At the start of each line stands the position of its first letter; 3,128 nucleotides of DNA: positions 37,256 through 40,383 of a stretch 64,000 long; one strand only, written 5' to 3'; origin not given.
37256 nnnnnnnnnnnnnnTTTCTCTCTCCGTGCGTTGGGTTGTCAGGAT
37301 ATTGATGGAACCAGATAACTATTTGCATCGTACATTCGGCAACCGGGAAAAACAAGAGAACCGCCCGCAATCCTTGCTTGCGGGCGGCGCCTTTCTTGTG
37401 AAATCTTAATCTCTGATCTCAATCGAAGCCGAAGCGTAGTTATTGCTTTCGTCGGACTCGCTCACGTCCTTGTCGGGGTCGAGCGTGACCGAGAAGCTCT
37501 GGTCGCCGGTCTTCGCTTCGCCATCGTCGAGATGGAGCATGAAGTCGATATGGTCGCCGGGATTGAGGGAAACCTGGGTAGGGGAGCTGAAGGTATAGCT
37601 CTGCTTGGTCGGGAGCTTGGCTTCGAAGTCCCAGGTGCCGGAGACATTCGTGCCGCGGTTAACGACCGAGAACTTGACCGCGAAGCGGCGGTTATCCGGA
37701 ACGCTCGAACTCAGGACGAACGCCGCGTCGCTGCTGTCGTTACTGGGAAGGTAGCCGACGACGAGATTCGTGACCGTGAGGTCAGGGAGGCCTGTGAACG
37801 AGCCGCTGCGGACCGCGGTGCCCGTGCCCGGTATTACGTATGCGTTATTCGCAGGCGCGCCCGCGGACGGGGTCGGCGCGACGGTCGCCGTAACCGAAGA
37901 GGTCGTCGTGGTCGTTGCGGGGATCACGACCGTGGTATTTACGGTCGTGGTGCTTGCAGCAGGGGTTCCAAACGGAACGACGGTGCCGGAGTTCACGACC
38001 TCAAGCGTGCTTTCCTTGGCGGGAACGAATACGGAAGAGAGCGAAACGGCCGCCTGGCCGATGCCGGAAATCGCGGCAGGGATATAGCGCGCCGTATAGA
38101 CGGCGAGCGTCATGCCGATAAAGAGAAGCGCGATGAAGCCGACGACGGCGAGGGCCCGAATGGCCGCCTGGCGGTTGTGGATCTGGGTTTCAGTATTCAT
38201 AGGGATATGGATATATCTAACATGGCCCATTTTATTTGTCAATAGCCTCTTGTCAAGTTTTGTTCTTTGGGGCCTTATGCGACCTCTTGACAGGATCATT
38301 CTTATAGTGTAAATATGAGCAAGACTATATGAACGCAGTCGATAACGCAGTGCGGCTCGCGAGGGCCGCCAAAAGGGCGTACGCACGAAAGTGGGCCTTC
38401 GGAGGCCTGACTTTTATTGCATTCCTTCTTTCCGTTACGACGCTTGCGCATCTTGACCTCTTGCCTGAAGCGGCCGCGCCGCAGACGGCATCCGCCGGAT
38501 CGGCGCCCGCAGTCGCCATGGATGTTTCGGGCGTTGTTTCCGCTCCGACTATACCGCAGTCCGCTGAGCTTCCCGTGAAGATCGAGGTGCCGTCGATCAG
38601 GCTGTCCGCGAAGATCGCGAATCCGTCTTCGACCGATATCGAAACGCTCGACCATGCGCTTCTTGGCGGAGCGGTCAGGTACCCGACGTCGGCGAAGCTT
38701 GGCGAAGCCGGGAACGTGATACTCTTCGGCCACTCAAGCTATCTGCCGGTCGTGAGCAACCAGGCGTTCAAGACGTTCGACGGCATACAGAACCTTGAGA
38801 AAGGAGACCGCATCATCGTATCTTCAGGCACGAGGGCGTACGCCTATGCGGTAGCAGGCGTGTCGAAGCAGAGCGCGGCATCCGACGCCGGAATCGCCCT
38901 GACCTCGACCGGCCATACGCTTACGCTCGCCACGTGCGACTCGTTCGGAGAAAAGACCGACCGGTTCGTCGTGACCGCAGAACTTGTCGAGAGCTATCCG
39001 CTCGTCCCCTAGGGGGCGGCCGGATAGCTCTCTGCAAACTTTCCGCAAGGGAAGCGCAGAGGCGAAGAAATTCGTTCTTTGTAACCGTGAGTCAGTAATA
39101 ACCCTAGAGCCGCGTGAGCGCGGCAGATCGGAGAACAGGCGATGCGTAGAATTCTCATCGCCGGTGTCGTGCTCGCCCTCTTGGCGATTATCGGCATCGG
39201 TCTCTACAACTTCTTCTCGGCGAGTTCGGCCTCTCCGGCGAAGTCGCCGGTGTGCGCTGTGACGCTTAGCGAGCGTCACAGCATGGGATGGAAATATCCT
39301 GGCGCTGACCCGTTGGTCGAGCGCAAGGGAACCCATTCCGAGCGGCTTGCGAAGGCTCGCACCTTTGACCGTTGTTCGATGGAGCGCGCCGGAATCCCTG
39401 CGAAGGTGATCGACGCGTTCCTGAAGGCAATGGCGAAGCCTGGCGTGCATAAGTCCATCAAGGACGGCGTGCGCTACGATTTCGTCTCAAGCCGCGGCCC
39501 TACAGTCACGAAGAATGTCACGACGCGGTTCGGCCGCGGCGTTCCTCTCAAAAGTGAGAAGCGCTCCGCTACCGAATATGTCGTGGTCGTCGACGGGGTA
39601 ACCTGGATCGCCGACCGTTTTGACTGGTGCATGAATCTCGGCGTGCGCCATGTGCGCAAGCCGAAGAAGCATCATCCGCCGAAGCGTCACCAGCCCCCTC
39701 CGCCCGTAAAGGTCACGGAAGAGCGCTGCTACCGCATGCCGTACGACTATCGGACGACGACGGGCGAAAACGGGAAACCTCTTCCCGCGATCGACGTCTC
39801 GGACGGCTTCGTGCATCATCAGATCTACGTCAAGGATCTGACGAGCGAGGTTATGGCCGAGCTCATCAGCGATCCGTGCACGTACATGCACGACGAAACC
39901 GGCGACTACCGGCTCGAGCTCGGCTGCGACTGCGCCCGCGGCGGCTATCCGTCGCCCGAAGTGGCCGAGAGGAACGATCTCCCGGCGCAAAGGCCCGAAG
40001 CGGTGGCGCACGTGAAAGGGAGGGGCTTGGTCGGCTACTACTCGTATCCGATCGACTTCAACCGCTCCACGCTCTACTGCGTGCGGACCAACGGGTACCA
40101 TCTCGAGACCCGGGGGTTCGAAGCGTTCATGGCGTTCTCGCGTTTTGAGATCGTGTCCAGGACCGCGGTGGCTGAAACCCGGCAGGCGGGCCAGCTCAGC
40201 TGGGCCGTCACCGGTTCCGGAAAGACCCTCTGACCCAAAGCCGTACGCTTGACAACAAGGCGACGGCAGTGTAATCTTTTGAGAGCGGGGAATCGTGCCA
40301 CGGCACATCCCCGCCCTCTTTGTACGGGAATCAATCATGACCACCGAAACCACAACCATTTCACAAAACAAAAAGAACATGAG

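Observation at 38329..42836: Sortase locus with a large tandem-domain surface protein carrying an internal IPYTG sorting-like signal and a long C-terminal tail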

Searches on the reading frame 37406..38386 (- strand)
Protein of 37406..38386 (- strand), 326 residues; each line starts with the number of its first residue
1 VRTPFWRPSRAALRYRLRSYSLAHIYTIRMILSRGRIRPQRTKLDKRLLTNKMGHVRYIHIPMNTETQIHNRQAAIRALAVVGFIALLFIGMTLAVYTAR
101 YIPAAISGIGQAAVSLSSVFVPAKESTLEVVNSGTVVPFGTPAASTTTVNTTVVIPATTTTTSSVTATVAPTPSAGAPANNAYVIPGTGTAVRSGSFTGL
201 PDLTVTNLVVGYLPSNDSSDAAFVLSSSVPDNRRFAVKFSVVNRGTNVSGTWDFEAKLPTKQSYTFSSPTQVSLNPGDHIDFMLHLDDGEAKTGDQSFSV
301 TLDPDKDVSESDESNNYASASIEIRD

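Call 3: search_protein_families(library=pfam, proteins=[window:37406-38386:-], max_evalue=0.1)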
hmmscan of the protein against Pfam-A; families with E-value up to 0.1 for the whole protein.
window:37406-38386:- (326 aa): 1 family
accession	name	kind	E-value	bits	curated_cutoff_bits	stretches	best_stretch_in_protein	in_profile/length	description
PF07705.17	CARDB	-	9.5e-08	32.6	22.7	1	226-319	12-100/101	CARDB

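Call 4: search_protein_families(library=ncbifam, proteins=[window:37406-38386:-], max_evalue=0.1)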
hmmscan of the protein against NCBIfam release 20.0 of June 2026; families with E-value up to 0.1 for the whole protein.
window:37406-38386:- (326 aa): 1 family
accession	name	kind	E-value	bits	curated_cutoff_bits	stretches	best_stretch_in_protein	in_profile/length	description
NF052324.1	PorU_rel_Nterm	equivalog_domain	4.9e-06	25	450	1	232-316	794-879/879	putative type IX secretion system sortase PorU2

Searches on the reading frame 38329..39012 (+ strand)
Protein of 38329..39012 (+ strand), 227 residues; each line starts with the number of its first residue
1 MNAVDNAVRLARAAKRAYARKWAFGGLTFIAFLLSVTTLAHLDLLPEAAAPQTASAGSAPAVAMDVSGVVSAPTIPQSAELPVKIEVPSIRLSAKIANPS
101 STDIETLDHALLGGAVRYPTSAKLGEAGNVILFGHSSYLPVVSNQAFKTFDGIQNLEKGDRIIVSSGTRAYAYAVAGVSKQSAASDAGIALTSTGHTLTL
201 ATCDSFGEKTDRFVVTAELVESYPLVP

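Call 3: search_protein_families(library=pfam, proteins=[window:38329-39012:+], max_evalue=0.1)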
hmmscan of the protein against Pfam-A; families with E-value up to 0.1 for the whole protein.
window:38329-39012:+ (227 aa): 1 family
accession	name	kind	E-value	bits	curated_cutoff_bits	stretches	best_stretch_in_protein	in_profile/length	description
PF04203.18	Sortase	-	6.3e-21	74.9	26.6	1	85-220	1-125/125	Sortase domain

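Call 4: search_protein_families(library=ncbifam, proteins=[window:38329-39012:+], max_evalue=0.1)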
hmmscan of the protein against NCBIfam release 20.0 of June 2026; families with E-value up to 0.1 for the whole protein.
window:38329-39012:+ (227 aa): 7 families
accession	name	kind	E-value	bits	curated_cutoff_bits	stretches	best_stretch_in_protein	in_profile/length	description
NF033747.1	class_E_sortase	subfamily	1e-12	48.3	160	1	60-224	49-210/211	class E sortase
NF058671.1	sortase_SrtD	exception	1.8e-08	34.3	140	1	84-218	66-186/187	class D sortase, LPxTATN-specific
NF033746.1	class_D_sortase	subfamily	5.3e-08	32.8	165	1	85-220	13-134/135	class D sortase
TIGR01076.1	sortase_fam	subfamily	2.2e-07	30.8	39.35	1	85-220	3-128/136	sortase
NF033745.1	class_C_sortase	subfamily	5.9e-07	29.4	160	1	85-218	96-219/220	class C sortase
NF033748.1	class_F_sortase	subfamily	8.8e-05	22.2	166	1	77-204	6-134/155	class F sortase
TIGR03784.1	marine_sortase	equivalog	0.01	15.5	158.25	1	147-216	100-173/174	class GN sortase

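Call 93: find_homologous_proteins(query=window:38329-39012:+, max_evalue=0.00001)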
Query window:38329-39012:+ (227 aa): 1587 proteins with E <= 0.00001 among 3558 candidates; the best 120 are listed.
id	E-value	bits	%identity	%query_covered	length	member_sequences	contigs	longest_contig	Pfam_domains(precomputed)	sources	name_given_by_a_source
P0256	2.8e-138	476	100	100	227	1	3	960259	PF04203.19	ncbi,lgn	ncbi:MAG: sortase [bacterium]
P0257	1.2e-92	327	71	99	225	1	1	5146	PF04203.19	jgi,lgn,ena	-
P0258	6.7e-91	322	69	100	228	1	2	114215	PF04203.19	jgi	jgi:LPXTG-site transpeptidase (sortase) family protein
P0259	7.4e-91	321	70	100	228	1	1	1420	PF04203.19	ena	-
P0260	1.9e-86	307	66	100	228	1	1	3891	PF04203.19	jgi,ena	-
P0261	8.8e-85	302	65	99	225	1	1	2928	PF04203.19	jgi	jgi:LPXTG-site transpeptidase (sortase) family protein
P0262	1.9e-72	261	61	97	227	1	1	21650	PF04203.19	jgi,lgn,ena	-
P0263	2.2e-72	261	59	97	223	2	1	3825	PF04203.19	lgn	-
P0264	5.4e-71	257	59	99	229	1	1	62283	PF04203.19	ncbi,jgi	jgi:LPXTG-site transpeptidase (sortase) family protein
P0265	5.8e-71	256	60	96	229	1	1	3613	PF04203.19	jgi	jgi:LPXTG-site transpeptidase (sortase) family protein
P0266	1.4e-70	255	60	98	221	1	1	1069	PF04203.19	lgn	-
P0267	1.6e-70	255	59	98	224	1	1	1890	PF04203.19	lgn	-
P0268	1.7e-70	255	59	98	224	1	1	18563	PF04203.19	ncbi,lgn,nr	ncbi:MAG: sortase [Candidatus Pacebacteria bacterium]|nr:sortase [Candidatus Paceibacterota bacteriu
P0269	2.0e-70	255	59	95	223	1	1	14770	PF04203.19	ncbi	-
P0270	3.4e-70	254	57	98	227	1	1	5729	PF04203.19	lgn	-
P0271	3.4e-70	254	58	96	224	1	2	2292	PF04203.19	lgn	-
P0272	4.1e-70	254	57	99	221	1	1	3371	PF04203.19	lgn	-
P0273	4.7e-70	254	58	98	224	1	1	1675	PF04203.19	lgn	-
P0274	5.2e-70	253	59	97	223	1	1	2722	PF04203.19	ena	-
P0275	5.6e-70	253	61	98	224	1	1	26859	PF04203.19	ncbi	-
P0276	9.6e-70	252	58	97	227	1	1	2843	PF04203.19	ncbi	-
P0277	1.0e-69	252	59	96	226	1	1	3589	PF04203.19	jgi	jgi:LPXTG-site transpeptidase (sortase) family protein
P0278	1.0e-69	252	58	98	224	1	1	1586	PF04203.19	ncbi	-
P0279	1.1e-69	252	58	98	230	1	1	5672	PF04203.19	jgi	jgi:LPXTG-site transpeptidase (sortase) family protein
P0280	1.3e-69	252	59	97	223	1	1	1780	PF04203.19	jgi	jgi:LPXTG-site transpeptidase (sortase) family protein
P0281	1.5e-69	252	62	96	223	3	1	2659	PF04203.19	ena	-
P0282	1.7e-69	252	58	99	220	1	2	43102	PF04203.19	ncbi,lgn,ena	-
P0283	2.2e-69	251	58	97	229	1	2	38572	PF04203.19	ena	-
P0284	3.5e-69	251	59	98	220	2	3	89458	PF04203.19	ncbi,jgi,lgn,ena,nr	ncbi:MAG TPA: sortase [Candidatus Paceibacterota bacterium]|nr:sortase [Candidatus Paceibacterota ba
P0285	3.5e-69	251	59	98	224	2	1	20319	PF04203.19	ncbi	-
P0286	3.8e-69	251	59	98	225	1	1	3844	PF04203.19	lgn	-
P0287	4.2e-69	250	58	98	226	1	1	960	PF04203.19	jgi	jgi:LPXTG-site transpeptidase (sortase) family protein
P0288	4.6e-69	250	56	98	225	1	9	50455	PF04203.19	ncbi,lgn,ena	ncbi:MAG: sortase [Patescibacteria group bacterium]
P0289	7.3e-69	250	56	99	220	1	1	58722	PF04203.19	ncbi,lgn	-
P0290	7.3e-69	250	58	96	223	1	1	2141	PF04203.19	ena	-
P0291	7.3e-69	250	60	96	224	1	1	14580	PF04203.19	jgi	jgi:LPXTG-site transpeptidase (sortase) family protein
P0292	7.7e-69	250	59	97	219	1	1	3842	PF04203.19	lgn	-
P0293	8.3e-69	249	60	98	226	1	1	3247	PF04203.19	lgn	-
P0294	9.6e-69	249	58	96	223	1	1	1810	PF04203.19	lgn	-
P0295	9.9e-69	249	61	96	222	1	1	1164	PF04203.19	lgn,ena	-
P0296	1.2e-68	249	60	97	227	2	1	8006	PF04203.19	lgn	-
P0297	1.5e-68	249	58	99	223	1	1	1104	PF04203.19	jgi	jgi:LPXTG-site transpeptidase (sortase) family protein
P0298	1.7e-68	248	59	98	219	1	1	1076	PF04203.19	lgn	-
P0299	1.8e-68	248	59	96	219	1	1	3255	PF04203.19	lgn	-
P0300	1.9e-68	248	58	98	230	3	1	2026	PF04203.19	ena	-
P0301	1.9e-68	248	59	98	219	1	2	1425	PF04203.19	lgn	-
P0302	1.9e-68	248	57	99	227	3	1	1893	PF04203.19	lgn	-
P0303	2.0e-68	248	58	98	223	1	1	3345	PF04203.19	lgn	-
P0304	2.4e-68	248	57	95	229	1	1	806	PF04203.19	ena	-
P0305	2.6e-68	248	60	96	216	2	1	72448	PF04203.19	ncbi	-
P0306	2.6e-68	248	58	96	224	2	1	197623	PF04203.19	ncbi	ncbi:MAG: sortase [Minisyncoccota bacterium]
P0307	2.7e-68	248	58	97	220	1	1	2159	PF04203.19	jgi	-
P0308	3.2e-68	248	59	98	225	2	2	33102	PF04203.19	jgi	jgi:LPXTG-site transpeptidase (sortase) family protein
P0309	4.7e-68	247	56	98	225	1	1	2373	PF04203.19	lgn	-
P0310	5.2e-68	247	58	99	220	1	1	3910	PF04203.19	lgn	-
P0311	6.0e-68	247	58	96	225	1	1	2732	PF04203.19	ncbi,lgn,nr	ncbi:MAG: sortase [Candidatus Pacebacteria bacterium]|nr:sortase [Candidatus Paceibacterota bacteriu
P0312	6.1e-68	247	56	99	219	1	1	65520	PF04203.19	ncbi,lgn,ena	-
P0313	6.8e-68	246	58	96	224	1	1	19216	PF04203.19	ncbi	-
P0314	7.1e-68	246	57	98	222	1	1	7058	PF04203.19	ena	-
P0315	9.2e-68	246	57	98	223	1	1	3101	PF04203.19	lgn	-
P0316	9.3e-68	246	57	97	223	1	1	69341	PF04203.19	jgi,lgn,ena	-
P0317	9.5e-68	246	59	93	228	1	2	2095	PF04203.19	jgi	jgi:LPXTG-site transpeptidase (sortase) family protein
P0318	1.1e-67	246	60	98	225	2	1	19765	PF04203.19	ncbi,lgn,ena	-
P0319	1.2e-67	246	53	98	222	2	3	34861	PF04203.19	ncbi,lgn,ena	-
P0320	1.3e-67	246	59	98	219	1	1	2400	PF04203.19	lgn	-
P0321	1.4e-67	245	57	99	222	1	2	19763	PF04203.19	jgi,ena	-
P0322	1.7e-67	245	58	99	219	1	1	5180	PF04203.19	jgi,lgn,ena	-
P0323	1.7e-67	245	59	96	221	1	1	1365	PF04203.19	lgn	-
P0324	1.9e-67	245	57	96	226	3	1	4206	PF04203.19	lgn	-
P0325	2.0e-67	245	58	98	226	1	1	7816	PF04203.19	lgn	-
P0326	2.1e-67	245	58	96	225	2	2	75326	PF04203.19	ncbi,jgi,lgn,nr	ncbi:MAG TPA: sortase [Candidatus Paceibacterota bacterium]|nr:sortase [Candidatus Paceibacterota ba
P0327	2.7e-67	245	57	97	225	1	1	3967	PF04203.19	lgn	-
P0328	2.8e-67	244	56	98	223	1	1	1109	PF04203.19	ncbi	-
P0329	2.8e-67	244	56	95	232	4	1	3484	PF04203.19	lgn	-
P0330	2.9e-67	244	57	95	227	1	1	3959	PF04203.19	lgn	-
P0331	3.4e-67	244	57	95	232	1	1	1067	PF04203.19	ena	-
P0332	3.4e-67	244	57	97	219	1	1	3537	PF04203.19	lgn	-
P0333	3.7e-67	244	58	98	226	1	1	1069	PF04203.19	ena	-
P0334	4.2e-67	244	57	98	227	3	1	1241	PF04203.19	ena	-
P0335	5.6e-67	243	56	99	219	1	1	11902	PF04203.19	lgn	-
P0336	5.7e-67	243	57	98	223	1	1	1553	PF04203.19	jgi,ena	-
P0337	5.8e-67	243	57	99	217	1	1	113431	PF04203.19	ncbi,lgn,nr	ncbi:MAG: Peptidase sortase-like protein [Parcubacteria group bacterium]|nr:Peptidase sortase-like p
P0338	6.5e-67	243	58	95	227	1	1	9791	PF04203.19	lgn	-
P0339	6.9e-67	243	54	99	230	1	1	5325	PF04203.19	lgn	-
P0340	6.9e-67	243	55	99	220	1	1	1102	PF04203.19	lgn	-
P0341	7.0e-67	243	55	99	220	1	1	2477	PF04203.19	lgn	-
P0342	7.1e-67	243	60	96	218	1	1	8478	PF04203.19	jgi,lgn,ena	-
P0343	7.3e-67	243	55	99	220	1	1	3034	PF04203.19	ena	-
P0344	7.7e-67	243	57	98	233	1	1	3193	PF04203.19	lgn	-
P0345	8.0e-67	243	55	98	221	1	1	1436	PF04203.19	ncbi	-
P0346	8.1e-67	243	59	98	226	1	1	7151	PF04203.19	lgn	-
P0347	8.3e-67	243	56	97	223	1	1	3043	PF04203.19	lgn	-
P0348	8.4e-67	243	55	99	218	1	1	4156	PF04203.19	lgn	-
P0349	8.5e-67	243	59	97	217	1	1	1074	PF04203.19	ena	-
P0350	8.7e-67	243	59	97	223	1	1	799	PF04203.19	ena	-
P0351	1.1e-66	242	57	98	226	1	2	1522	PF04203.19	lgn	-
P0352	1.1e-66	242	60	98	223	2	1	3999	PF04203.19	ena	-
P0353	1.1e-66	242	56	97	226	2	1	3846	PF04203.19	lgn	-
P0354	1.3e-66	242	55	96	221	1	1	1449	PF04203.19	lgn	-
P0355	1.3e-66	242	58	98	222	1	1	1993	PF04203.19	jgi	jgi:LPXTG-site transpeptidase (sortase) family protein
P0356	1.4e-66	242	58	96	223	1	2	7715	PF04203.19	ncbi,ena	-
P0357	1.5e-66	242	57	96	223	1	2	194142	PF04203.19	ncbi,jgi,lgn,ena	-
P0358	1.6e-66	242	57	95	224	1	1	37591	PF04203.19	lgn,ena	-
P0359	1.8e-66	242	56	97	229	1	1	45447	PF04203.19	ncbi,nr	ncbi:sortase [Patescibacteria group bacterium]|nr:sortase [Patescibacteria group bacterium]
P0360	2.0e-66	242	59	97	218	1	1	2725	PF04203.19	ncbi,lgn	ncbi:MAG: sortase [Minisyncoccia bacterium]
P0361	2.2e-66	242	58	96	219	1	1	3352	PF04203.19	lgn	-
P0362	2.7e-66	241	55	99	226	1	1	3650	PF04203.19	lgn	-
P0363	2.7e-66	241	59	98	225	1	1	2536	PF04203.19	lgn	-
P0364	2.8e-66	241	56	97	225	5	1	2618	PF04203.19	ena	-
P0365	2.9e-66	241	57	95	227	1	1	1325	PF04203.19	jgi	jgi:LPXTG-site transpeptidase (sortase) family protein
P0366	3.0e-66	241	57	96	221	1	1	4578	PF04203.19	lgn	-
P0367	3.3e-66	241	57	96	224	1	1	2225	PF04203.19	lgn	-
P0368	3.5e-66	241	57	98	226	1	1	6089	PF04203.19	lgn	-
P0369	3.5e-66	241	56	98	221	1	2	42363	PF04203.19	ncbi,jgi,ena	ncbi:MAG: sortase [Candidatus Paceibacterota bacterium]|jgi:LPXTG-site transpeptidase (sortase) fami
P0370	3.7e-66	241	59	99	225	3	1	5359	PF04203.19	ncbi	-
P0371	3.8e-66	241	58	98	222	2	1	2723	PF04203.19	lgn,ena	-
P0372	3.8e-66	241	55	97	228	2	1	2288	PF04203.19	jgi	-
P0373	4.7e-66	240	58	97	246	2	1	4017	PF04203.19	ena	-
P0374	5.5e-66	240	57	95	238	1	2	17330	PF04203.19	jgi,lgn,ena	-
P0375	6.0e-66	240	58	96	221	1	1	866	PF04203.19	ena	-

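Call 94: find_encoding_contigs(protein=P0256, flank=6000, max_places=2)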
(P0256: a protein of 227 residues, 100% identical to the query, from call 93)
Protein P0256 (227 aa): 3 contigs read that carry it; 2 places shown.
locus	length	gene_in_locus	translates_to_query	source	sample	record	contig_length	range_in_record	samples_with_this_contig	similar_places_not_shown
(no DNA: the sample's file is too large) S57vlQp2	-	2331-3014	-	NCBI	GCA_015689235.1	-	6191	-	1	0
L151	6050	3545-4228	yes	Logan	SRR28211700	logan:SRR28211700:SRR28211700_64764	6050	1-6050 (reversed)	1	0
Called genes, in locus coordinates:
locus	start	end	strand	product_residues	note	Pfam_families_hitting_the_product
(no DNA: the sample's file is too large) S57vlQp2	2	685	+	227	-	?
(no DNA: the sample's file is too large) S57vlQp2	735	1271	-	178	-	-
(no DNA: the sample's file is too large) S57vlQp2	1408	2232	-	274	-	PF07705:CARDB (weak)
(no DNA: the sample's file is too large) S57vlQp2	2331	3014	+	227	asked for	PF04203:Sortase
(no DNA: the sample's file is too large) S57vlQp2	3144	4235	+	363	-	-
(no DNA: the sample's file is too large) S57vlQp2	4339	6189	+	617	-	?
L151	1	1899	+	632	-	?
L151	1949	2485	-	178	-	-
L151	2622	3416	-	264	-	PF07705:CARDB (weak)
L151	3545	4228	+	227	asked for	PF04203:Sortase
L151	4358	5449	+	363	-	-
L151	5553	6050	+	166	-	?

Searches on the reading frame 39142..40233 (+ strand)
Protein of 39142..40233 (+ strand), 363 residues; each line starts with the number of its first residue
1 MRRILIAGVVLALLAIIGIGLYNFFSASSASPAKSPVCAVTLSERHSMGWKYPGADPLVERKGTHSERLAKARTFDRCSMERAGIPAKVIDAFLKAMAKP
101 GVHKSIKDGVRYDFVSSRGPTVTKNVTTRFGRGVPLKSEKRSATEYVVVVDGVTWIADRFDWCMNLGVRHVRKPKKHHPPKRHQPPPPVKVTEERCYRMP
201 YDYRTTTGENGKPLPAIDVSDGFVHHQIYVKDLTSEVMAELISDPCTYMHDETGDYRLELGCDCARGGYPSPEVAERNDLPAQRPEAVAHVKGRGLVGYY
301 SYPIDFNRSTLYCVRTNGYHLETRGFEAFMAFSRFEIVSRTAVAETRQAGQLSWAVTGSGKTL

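Call 3: search_protein_families(library=pfam, proteins=[window:39142-40233:+], max_evalue=0.1)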
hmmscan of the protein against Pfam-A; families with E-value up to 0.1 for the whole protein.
window:39142-40233:+ (363 aa): 0 families

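Call 4: search_protein_families(library=ncbifam, proteins=[window:39142-40233:+], max_evalue=0.1)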
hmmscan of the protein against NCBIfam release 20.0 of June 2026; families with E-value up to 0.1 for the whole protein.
window:39142-40233:+ (363 aa): 0 families
